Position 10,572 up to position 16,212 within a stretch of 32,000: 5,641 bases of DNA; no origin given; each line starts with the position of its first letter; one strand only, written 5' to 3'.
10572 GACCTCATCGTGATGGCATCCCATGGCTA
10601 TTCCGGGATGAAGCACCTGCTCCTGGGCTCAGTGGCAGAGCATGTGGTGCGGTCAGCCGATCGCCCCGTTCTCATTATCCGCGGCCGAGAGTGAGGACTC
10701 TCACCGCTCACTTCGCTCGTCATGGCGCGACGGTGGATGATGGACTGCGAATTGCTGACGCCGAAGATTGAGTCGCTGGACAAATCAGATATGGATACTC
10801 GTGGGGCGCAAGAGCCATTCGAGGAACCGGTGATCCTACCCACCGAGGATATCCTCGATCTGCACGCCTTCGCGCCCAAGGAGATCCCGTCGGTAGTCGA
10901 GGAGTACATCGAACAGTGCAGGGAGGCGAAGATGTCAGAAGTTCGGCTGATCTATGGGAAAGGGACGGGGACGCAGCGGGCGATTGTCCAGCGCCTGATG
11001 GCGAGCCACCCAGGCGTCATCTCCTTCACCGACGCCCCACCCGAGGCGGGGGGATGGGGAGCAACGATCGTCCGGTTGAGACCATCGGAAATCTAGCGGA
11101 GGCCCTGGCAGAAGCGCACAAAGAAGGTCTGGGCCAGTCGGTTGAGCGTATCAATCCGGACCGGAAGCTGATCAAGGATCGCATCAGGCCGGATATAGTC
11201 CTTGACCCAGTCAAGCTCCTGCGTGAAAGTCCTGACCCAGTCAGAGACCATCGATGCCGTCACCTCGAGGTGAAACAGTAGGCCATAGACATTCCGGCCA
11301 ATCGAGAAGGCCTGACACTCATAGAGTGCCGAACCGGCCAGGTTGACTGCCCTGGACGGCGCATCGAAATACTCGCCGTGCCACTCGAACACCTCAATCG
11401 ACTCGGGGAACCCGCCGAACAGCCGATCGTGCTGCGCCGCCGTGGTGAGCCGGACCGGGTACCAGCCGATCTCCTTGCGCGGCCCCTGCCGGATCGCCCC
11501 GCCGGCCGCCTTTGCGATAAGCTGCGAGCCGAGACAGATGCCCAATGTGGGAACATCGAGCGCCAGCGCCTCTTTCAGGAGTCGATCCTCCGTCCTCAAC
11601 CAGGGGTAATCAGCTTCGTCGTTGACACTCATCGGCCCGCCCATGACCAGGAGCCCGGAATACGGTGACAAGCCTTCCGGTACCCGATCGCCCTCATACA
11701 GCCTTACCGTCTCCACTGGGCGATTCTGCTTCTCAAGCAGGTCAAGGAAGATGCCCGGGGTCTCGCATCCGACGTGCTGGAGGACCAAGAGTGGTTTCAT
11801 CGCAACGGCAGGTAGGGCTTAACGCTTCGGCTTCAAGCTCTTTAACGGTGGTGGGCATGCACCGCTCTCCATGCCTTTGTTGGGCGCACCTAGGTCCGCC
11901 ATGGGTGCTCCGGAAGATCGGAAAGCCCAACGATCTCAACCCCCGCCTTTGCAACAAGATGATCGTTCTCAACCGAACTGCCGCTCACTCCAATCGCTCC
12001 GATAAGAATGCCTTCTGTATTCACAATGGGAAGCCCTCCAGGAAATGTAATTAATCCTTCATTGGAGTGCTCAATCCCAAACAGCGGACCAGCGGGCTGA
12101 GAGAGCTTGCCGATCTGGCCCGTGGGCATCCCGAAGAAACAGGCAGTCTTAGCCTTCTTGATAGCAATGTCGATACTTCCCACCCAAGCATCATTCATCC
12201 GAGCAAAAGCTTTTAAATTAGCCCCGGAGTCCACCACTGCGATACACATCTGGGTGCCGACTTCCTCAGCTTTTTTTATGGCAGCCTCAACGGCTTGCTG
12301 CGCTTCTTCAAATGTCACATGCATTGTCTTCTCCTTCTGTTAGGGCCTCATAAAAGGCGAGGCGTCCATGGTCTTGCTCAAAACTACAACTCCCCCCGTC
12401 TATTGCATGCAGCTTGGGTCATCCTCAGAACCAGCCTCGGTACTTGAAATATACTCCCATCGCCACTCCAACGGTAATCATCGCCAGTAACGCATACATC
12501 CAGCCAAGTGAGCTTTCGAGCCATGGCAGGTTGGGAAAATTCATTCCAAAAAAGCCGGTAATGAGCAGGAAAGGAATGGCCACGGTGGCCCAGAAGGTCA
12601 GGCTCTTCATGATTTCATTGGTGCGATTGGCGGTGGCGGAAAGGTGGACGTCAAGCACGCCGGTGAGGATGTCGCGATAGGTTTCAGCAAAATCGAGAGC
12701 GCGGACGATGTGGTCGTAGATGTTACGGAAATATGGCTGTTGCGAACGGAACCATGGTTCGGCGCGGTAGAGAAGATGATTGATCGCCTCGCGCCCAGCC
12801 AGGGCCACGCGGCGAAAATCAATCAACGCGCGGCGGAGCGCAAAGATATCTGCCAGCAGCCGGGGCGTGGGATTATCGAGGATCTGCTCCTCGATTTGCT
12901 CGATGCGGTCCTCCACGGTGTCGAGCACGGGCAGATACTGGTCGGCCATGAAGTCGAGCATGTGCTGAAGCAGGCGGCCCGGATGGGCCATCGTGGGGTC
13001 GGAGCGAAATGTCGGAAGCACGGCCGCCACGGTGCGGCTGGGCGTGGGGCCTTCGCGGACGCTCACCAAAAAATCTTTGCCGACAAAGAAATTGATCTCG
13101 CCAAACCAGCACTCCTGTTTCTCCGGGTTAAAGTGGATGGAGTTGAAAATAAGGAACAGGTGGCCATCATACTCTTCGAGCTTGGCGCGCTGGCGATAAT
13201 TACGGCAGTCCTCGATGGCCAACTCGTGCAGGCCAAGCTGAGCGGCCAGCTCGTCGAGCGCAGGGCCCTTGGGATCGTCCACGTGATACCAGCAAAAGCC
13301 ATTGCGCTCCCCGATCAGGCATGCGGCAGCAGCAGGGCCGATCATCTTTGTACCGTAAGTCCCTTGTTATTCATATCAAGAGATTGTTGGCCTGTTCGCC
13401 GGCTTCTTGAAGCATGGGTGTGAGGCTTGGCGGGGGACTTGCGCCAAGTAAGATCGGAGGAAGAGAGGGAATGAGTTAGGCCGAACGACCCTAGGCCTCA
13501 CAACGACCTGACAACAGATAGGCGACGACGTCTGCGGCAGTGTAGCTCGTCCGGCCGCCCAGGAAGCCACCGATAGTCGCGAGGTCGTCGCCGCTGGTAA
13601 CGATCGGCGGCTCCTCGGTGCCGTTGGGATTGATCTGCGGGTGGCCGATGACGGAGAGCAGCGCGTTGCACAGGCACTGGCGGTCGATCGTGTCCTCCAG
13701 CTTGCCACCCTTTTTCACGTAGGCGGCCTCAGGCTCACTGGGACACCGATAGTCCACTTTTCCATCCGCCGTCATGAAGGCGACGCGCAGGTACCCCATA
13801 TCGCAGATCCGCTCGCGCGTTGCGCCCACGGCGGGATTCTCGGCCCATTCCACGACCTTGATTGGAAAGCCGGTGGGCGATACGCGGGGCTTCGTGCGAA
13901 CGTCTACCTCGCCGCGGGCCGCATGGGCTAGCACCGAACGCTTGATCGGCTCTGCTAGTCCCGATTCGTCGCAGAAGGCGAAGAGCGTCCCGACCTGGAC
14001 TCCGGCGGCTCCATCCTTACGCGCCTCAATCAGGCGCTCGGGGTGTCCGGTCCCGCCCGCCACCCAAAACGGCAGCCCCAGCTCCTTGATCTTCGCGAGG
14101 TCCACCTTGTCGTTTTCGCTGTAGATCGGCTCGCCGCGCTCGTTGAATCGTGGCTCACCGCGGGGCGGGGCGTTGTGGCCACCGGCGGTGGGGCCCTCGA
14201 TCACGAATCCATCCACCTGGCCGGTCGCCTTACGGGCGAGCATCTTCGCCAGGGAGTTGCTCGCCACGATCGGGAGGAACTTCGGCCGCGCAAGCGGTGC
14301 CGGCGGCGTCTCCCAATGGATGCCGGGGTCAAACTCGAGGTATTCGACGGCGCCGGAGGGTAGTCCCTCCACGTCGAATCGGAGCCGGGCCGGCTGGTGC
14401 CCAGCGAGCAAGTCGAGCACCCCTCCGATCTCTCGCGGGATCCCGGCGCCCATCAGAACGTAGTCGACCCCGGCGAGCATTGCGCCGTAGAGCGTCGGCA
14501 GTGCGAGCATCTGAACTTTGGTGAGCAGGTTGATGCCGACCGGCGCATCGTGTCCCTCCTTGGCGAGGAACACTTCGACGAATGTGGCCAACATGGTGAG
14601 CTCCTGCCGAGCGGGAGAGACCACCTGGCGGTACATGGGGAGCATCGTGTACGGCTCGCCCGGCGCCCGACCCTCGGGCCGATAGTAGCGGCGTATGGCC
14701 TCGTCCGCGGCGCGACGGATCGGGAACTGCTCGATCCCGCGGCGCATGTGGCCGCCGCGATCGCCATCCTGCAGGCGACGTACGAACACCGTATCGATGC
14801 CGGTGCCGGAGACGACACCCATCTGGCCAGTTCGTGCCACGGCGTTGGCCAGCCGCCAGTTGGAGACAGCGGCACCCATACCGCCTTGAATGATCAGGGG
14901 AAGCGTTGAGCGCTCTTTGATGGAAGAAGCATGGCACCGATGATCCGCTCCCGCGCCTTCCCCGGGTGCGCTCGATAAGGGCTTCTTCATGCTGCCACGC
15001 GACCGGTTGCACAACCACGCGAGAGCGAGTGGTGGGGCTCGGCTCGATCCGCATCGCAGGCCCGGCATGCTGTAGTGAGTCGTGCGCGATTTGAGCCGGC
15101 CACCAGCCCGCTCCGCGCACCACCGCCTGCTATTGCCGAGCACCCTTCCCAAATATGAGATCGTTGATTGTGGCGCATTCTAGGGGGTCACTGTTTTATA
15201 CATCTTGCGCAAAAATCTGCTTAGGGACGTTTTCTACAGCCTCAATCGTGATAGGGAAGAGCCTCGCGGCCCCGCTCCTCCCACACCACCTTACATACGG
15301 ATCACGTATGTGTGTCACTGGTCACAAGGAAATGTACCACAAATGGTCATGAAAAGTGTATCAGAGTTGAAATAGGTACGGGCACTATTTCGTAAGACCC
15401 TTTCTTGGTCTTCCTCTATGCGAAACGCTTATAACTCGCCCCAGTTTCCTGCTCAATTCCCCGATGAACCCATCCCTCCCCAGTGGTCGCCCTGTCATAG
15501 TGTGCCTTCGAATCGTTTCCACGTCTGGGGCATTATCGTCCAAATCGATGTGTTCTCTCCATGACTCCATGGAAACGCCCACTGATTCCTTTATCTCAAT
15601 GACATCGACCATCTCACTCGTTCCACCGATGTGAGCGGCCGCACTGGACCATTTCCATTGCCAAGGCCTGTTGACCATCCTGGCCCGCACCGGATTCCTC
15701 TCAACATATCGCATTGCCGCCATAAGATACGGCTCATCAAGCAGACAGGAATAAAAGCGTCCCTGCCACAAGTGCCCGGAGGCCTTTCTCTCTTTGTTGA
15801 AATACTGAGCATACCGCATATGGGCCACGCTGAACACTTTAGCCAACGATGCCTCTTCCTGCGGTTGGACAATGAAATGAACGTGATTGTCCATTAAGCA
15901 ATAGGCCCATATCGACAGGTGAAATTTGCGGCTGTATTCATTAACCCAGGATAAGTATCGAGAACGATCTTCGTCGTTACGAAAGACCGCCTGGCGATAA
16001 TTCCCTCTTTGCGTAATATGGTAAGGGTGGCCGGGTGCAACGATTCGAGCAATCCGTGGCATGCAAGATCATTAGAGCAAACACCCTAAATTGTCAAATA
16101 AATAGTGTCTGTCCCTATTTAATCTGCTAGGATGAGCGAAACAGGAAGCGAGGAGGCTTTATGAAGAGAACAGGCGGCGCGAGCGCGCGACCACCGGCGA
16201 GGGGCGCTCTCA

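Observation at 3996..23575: Family of strictly heptanucleotide-periodic degenerate repeats at many gene boundaries, often as inverted arms (STRR-like)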

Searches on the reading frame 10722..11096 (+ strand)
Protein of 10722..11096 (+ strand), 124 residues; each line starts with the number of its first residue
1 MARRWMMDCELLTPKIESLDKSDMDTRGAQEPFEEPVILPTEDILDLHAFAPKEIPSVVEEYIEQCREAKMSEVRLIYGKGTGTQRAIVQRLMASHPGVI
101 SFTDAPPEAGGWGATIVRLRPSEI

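Call 13: search_protein_families(library=pfam, proteins=[window:10722-11096:+])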
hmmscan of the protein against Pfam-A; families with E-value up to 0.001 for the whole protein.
window:10722-11096:+ (124 aa): 1 family
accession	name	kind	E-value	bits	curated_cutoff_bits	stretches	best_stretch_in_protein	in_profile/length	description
PF01713.27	Smr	-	2.5e-19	69.7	25.7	1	45-120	1-77/77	Smr domain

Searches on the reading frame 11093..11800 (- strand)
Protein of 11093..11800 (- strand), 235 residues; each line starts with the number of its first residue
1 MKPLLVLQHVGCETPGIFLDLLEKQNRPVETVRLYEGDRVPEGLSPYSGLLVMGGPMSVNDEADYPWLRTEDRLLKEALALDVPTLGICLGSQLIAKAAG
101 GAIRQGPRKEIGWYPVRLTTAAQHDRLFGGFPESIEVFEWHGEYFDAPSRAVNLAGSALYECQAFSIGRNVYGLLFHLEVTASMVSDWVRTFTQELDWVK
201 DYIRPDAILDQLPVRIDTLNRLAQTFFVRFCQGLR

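Call 13: search_protein_families(library=pfam, proteins=[window:11093-11800:-])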
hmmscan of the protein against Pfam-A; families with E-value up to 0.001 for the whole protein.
window:11093-11800:- (235 aa): 2 families
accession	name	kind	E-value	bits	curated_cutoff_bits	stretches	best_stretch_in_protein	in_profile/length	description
PF00117.34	GATase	-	4.1e-16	59.6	22.8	1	26-183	21-176/190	Glutamine amidotransferase class-I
PF07722.19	Peptidase_C26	-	9.2e-06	26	20.5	1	70-105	93-128/219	Peptidase C26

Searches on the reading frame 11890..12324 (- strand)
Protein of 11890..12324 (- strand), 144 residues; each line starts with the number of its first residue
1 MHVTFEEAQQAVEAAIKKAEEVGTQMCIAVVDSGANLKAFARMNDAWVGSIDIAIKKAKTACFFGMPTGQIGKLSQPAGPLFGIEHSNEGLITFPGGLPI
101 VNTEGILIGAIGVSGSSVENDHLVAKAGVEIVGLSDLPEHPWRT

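Call 13: search_protein_families(library=pfam, proteins=[window:11890-12324:-])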
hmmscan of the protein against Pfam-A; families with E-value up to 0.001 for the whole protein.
window:11890-12324:- (144 aa): 1 family
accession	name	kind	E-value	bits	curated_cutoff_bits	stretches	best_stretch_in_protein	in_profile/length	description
PF03928.20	HbpS-like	-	2.7e-39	134.5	25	1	4-130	2-128/128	Haem degrading protein HbpS-like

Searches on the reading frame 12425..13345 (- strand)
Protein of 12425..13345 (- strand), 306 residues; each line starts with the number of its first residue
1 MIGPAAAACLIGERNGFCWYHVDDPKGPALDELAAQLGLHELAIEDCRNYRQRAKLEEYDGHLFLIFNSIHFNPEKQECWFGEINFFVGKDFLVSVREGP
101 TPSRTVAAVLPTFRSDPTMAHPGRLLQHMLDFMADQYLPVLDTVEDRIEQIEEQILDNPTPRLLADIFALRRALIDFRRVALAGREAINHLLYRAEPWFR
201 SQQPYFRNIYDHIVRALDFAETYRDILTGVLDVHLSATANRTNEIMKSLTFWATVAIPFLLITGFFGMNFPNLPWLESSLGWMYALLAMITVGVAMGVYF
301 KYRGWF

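Call 13: search_protein_families(library=pfam, proteins=[window:12425-13345:-])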
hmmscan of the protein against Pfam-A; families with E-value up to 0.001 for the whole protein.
window:12425-13345:- (306 aa): 1 family
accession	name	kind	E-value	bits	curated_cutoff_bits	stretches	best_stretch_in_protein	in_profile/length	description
PF01544.23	CorA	-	2.5e-72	244.1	27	1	15-301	2-291/292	CorA-like Mg2+ transporter protein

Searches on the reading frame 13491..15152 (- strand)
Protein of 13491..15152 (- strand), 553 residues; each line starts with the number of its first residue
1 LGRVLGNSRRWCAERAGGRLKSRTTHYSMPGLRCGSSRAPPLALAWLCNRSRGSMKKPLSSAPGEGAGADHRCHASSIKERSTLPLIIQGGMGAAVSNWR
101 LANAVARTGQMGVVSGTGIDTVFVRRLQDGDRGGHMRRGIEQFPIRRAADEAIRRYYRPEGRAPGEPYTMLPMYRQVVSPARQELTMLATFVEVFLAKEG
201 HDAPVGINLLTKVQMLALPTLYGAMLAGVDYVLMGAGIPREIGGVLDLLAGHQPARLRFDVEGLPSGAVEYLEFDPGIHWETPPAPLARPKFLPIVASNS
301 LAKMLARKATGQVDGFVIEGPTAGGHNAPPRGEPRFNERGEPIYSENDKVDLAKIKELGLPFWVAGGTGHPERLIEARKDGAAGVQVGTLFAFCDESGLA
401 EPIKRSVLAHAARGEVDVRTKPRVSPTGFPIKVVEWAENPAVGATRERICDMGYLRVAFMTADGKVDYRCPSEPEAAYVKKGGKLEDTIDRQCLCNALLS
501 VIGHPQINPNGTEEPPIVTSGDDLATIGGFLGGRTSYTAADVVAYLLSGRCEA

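Call 14: search_protein_families(library=pfam, proteins=[window:13491-15152:-])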
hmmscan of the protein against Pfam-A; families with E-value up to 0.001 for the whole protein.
window:13491-15152:- (553 aa): 1 family
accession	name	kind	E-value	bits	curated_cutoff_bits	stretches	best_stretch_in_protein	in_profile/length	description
PF03060.21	NMO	-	4.3e-14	53.1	28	1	298-408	143-242/331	Nitronate monooxygenase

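Call 39: search_protein_families(library=ncbifam, proteins=[window:13491-15152:-])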
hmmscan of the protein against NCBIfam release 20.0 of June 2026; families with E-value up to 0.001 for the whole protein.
window:13491-15152:- (553 aa): 1 family
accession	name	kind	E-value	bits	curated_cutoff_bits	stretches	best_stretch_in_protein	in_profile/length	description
TIGR03151.1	enACPred_II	equivalog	2.6e-10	40.1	453.1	0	291-326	111-143/307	enoyl-[acyl-carrier-protein] reductase FabK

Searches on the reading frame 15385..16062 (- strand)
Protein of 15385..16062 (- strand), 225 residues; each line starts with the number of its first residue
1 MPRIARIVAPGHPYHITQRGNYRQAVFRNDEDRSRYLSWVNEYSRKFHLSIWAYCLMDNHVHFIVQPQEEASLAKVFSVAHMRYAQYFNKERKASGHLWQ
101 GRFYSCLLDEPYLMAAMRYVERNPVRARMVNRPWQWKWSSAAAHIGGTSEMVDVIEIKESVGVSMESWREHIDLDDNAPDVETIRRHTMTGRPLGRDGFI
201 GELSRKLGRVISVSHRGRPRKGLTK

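Call 14: search_protein_families(library=pfam, proteins=[window:15385-16062:-])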
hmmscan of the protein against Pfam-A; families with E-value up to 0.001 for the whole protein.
window:15385-16062:- (225 aa): 1 family
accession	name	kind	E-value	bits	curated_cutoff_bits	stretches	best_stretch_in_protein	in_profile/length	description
PF01797.21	Y1_Tnp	-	3.1e-17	63.2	23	1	13-123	6-121/121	Transposase IS200 like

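Call 39: search_protein_families(library=ncbifam, proteins=[window:15385-16062:-])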
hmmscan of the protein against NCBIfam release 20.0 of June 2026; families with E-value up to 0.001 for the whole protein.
window:15385-16062:- (225 aa): 2 families
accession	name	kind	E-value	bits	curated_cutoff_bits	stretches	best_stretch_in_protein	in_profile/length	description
NF047646.1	REP_Tyr_transpos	equivalog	4.4e-21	75.3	80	1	5-139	3-146/146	REP-associated tyrosine transposase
NF033573.1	transpos_IS200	equivalog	8e-06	26.1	55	1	14-110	13-114/126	IS200/IS605 family transposase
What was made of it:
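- On REP / REPIN: The RAYT-like gene (call 39) is flanked by a 26-nt inverted repeat, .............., at 15365-15390 and 16100-16125.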
